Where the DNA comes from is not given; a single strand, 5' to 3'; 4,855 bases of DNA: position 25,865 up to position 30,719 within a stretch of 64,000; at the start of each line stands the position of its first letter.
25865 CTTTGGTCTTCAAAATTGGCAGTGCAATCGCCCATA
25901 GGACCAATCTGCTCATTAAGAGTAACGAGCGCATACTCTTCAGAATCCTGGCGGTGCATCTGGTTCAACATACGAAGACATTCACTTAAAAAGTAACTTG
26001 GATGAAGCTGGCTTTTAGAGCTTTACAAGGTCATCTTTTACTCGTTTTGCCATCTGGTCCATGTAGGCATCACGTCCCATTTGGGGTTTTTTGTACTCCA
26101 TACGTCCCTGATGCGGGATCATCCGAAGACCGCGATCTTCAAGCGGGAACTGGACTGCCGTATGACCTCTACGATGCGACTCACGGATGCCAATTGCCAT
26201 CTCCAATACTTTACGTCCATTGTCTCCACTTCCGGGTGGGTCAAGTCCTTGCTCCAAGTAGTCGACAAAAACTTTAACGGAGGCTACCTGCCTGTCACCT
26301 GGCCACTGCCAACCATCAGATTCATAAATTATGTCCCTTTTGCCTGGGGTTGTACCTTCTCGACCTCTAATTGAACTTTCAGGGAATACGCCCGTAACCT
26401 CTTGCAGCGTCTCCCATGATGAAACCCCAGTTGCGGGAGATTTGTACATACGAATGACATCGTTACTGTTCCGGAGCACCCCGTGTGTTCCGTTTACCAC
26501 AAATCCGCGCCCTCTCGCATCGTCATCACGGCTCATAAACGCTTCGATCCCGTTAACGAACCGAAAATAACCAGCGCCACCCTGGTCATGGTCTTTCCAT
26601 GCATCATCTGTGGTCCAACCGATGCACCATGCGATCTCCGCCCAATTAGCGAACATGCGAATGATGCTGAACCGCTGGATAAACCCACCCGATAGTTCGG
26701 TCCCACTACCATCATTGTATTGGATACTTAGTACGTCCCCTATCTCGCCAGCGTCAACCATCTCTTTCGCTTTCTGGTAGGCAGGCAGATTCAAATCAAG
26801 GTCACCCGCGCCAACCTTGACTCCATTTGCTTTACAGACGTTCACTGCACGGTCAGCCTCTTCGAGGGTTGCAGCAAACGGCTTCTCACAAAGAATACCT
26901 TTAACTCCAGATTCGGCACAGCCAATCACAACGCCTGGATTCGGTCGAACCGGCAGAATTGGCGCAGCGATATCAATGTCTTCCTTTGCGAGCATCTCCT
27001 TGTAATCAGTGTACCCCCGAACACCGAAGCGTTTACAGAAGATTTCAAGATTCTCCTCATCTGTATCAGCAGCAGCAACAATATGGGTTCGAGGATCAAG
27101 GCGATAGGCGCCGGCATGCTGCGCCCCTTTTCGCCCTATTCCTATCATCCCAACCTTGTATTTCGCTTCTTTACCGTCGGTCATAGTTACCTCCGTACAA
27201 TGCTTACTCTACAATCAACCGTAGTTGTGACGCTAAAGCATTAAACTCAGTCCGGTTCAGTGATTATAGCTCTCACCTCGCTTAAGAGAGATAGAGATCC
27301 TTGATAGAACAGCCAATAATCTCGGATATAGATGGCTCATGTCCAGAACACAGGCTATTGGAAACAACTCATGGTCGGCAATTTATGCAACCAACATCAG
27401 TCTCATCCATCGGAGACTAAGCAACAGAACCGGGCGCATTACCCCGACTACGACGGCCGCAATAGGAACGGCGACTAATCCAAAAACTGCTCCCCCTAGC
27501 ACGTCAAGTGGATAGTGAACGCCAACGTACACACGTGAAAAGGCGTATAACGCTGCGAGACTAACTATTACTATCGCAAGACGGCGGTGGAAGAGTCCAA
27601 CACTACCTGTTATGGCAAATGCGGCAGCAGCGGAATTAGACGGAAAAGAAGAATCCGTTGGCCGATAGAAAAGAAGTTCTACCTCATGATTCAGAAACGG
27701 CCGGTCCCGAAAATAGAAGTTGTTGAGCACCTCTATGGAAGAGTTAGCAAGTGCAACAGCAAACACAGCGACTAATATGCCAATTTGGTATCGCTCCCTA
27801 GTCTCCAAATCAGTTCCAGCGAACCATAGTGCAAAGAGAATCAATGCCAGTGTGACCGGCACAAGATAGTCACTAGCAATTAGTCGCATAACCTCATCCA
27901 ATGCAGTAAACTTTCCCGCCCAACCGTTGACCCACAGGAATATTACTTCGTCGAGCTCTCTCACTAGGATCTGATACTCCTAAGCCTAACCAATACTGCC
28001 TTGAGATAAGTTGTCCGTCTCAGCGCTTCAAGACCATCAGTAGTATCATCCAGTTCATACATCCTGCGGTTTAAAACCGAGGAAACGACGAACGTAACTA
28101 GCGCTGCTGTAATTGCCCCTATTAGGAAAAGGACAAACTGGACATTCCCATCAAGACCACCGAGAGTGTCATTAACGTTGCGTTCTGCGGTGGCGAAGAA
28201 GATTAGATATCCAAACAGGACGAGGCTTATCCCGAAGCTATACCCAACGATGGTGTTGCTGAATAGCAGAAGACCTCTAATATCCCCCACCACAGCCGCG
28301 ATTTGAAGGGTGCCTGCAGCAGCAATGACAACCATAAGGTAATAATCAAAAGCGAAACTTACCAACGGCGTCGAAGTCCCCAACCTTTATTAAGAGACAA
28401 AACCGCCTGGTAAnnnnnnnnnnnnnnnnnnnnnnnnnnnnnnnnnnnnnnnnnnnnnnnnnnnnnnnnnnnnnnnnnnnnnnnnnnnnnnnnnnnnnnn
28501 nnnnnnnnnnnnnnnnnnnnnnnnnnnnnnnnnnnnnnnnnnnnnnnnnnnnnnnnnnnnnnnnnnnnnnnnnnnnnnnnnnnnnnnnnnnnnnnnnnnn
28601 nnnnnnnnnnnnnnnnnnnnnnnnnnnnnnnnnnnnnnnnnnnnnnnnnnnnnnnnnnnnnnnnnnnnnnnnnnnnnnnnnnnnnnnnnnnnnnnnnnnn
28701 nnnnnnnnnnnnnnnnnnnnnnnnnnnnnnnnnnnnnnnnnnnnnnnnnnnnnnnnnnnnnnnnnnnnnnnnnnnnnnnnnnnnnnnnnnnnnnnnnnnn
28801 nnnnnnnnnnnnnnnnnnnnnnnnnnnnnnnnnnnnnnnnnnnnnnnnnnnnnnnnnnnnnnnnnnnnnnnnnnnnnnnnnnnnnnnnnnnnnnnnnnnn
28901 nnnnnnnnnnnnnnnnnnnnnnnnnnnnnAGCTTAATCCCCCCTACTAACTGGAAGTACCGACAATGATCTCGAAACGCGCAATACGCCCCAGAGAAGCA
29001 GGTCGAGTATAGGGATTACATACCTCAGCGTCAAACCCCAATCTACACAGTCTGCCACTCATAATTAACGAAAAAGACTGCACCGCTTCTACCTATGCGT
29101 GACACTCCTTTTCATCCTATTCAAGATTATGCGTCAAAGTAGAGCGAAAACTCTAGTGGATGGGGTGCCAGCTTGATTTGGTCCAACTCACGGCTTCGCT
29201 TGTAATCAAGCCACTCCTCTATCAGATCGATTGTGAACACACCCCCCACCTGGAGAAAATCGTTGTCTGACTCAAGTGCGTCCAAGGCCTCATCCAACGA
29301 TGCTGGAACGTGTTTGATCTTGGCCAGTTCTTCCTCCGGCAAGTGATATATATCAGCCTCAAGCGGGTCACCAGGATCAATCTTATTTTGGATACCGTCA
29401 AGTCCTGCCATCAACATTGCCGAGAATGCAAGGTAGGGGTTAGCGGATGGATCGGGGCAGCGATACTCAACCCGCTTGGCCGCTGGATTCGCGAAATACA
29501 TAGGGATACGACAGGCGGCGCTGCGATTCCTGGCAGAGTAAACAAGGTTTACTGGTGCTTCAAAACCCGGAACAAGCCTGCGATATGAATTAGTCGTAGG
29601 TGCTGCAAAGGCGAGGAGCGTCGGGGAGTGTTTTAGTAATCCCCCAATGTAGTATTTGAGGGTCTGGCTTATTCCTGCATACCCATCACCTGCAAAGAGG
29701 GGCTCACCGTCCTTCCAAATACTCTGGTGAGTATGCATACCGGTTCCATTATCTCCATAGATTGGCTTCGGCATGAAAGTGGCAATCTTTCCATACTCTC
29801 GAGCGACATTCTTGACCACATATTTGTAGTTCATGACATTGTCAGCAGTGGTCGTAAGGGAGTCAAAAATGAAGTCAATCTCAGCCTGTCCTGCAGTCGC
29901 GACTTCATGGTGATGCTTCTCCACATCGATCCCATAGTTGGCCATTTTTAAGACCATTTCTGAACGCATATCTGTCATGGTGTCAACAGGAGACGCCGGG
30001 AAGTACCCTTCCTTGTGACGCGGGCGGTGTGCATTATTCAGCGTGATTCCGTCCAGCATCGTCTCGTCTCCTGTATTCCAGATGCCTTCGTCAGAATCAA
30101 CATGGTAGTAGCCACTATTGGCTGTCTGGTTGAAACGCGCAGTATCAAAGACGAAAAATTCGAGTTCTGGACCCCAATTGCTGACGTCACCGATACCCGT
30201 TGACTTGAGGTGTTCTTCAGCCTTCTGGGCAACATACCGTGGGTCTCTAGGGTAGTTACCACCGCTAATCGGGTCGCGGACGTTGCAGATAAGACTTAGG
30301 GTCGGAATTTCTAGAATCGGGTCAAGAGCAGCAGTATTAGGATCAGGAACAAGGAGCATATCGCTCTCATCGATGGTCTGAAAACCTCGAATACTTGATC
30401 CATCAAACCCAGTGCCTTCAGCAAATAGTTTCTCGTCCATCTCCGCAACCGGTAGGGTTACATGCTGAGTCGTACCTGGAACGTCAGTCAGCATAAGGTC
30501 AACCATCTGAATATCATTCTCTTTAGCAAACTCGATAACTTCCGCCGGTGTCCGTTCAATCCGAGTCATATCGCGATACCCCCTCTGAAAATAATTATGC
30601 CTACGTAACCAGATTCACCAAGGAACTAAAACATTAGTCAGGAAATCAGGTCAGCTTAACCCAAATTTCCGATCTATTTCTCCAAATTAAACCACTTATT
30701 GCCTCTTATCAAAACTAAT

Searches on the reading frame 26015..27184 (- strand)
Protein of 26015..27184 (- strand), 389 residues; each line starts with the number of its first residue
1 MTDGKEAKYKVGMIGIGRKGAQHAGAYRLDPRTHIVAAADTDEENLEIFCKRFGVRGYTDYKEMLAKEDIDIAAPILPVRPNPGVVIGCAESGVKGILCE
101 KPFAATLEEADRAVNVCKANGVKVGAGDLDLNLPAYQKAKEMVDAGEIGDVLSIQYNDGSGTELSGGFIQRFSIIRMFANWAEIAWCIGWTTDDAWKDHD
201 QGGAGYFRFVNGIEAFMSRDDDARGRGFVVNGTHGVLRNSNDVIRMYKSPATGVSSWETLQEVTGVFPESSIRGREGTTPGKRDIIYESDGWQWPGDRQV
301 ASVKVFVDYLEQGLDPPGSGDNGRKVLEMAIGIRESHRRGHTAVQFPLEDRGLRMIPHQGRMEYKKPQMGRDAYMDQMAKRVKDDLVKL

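Call 52: search_protein_families(library=pfam, proteins=[window:26015-27184:-], max_evalue=0.001)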
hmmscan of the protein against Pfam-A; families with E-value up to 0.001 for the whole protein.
window:26015-27184:- (389 aa): 1 family
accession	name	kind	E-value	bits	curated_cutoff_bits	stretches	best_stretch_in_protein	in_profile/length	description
PF01408.29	GFO_IDH_MocA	-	3e-21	76.7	24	1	10-126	2-118/120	Oxidoreductase family, NAD-binding Rossmann fold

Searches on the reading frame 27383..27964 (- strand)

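Call 52: search_protein_families(library=pfam, proteins=[window:27383-27964:-], max_evalue=0.001)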
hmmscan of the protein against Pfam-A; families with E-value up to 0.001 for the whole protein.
window:27383-27964:- (193 aa): 2 families
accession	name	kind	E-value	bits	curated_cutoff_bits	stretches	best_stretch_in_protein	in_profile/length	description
PF01569.27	PAP2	-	8.7e-16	58.3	27.2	1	64-170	3-122/130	PAP2 superfamily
PF14378.12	PAP2_3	-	4.3e-07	30.4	27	1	105-166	125-188/190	PAP2 superfamily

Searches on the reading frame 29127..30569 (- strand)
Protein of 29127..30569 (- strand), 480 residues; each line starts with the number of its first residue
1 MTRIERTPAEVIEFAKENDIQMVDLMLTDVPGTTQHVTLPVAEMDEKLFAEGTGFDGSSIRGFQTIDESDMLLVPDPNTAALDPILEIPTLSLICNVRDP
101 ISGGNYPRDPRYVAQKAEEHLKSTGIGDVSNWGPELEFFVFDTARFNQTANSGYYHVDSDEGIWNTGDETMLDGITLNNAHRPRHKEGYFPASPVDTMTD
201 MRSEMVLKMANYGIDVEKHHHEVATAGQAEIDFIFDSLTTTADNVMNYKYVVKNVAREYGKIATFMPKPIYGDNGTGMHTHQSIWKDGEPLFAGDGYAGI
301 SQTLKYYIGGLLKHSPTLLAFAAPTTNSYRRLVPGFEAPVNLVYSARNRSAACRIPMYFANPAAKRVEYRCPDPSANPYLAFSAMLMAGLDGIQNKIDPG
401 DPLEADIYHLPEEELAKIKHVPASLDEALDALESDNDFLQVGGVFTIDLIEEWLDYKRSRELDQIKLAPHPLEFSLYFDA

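Call 52: search_protein_families(library=pfam, proteins=[window:29127-30569:-], max_evalue=0.001)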
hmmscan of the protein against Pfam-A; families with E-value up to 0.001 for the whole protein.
window:29127-30569:- (480 aa): 2 families
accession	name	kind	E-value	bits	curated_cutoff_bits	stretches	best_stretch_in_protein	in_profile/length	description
PF00120.29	Gln-synt_C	-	2.3e-135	451.5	24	1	108-477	2-344/344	Glutamine synthetase, catalytic domain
PF03951.24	Gln-synt_N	-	4e-29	100.5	33.4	1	19-100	1-82/82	Glutamine synthetase, beta-Grasp domain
